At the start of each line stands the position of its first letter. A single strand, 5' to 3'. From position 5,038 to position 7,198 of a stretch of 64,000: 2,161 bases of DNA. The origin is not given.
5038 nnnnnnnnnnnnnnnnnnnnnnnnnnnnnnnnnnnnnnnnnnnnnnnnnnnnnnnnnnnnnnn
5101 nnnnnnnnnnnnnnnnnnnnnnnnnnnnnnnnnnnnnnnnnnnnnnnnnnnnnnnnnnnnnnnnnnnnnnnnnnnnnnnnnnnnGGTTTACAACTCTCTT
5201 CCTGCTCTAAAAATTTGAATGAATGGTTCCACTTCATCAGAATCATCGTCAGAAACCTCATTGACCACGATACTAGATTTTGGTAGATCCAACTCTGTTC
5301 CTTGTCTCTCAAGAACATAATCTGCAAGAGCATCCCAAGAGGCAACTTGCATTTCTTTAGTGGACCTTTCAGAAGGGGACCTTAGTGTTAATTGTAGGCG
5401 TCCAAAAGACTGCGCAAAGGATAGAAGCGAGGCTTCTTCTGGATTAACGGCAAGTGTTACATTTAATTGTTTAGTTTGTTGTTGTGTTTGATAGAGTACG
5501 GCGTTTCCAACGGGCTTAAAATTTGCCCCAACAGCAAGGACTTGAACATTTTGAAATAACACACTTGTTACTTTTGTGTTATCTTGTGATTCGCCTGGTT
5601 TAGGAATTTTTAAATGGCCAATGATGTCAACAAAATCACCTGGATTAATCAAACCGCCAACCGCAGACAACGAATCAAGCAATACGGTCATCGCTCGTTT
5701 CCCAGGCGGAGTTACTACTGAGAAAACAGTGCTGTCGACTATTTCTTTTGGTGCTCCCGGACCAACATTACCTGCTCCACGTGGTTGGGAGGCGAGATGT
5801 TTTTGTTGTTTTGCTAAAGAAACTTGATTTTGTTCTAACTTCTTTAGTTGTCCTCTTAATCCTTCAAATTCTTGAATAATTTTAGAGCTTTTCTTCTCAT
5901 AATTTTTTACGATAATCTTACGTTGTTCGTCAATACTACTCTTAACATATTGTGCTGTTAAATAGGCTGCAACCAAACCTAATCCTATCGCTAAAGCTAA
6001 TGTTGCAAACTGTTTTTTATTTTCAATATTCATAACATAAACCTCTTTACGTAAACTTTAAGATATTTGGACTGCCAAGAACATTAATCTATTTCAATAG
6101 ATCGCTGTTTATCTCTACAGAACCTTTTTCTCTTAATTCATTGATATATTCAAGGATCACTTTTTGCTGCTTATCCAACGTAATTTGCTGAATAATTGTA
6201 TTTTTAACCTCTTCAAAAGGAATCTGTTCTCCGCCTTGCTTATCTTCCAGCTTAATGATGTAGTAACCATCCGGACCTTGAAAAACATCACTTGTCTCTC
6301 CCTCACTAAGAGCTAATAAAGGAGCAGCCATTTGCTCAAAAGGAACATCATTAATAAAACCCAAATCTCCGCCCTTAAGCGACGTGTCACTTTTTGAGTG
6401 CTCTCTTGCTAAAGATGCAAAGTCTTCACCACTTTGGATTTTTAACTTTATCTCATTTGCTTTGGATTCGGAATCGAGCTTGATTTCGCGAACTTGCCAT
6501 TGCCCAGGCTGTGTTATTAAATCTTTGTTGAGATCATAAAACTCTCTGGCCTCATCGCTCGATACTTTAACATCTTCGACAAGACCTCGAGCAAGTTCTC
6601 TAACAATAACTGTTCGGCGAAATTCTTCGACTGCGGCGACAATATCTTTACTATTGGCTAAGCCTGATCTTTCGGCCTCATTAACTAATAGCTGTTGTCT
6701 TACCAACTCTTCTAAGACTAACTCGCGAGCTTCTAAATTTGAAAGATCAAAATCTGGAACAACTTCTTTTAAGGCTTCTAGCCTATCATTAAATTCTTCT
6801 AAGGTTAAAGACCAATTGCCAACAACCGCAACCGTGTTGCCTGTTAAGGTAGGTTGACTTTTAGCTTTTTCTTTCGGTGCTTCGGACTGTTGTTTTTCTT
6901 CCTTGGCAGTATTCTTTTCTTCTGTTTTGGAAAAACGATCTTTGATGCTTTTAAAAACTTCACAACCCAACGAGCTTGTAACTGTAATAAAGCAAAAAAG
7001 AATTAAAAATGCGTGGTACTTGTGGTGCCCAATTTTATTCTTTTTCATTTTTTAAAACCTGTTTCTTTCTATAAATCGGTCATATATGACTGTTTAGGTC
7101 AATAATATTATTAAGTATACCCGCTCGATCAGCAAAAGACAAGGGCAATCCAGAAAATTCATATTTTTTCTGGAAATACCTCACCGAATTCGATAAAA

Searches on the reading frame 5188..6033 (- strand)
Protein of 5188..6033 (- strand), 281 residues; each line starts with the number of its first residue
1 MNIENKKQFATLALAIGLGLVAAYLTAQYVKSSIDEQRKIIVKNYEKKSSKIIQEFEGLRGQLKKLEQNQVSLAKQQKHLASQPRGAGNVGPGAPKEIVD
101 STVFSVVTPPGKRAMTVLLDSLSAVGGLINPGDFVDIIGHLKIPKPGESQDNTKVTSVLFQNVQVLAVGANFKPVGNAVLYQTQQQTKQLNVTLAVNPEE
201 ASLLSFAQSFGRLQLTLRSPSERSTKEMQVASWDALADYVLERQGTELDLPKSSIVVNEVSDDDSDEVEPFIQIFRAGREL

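Call 5: search_protein_families(library=pfam, proteins=[window:5188-6033:-], max_evalue=0.01)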
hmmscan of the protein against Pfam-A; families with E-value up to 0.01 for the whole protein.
window:5188-6033:- (281 aa): 1 family
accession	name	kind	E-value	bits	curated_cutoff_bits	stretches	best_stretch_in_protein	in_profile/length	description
PF16976.10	RcpC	-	3.3e-26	91.9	28.8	1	104-218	3-114/114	Flp pilus assembly protein RcpC/CpaB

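Call 6: search_protein_families(library=ncbifam, proteins=[window:5188-6033:-], max_evalue=0.01)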
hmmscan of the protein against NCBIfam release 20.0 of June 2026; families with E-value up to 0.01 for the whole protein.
window:5188-6033:- (281 aa): 1 family
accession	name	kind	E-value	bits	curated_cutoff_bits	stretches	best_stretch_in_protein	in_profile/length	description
TIGR03177.1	pilus_cpaB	equivalog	2.3e-29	102.4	71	1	104-227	107-221/262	Flp pilus assembly protein CpaB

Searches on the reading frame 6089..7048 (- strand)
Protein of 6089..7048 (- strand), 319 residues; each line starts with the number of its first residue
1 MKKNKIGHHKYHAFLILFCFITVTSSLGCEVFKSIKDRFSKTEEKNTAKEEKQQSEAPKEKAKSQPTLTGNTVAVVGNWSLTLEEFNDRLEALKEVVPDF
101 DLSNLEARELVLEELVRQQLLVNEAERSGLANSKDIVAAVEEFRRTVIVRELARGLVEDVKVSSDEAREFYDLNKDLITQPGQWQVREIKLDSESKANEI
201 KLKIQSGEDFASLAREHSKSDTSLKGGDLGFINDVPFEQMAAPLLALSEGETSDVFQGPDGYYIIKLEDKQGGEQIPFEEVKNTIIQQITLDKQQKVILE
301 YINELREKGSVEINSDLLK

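Call 5: search_protein_families(library=pfam, proteins=[window:6089-7048:-], max_evalue=0.01)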
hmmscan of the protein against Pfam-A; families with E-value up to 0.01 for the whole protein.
window:6089-7048:- (319 aa): 5 families
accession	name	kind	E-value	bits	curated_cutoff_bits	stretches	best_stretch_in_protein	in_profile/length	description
PF13145.12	Rotamase_2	-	2.6e-18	67.4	27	1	162-283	1-121/121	PPIC-type PPIASE domain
PF00639.27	Rotamase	-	3.2e-12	47.7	21.7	1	190-269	15-97/97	PPIC-type PPIASE domain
PF13616.12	Rotamase_3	-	4.9e-11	43.6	22.5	1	186-270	29-115/116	PPIC-type PPIASE domain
PF13623.11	SurA_N_2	-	5.1e-06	26.9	28.5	1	69-138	39-116/145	SurA-like N-terminal domain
PF13624.11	SurA_N_3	-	2.2e-05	24.8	27.2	1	70-138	38-114/162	SurA-like N-terminal domain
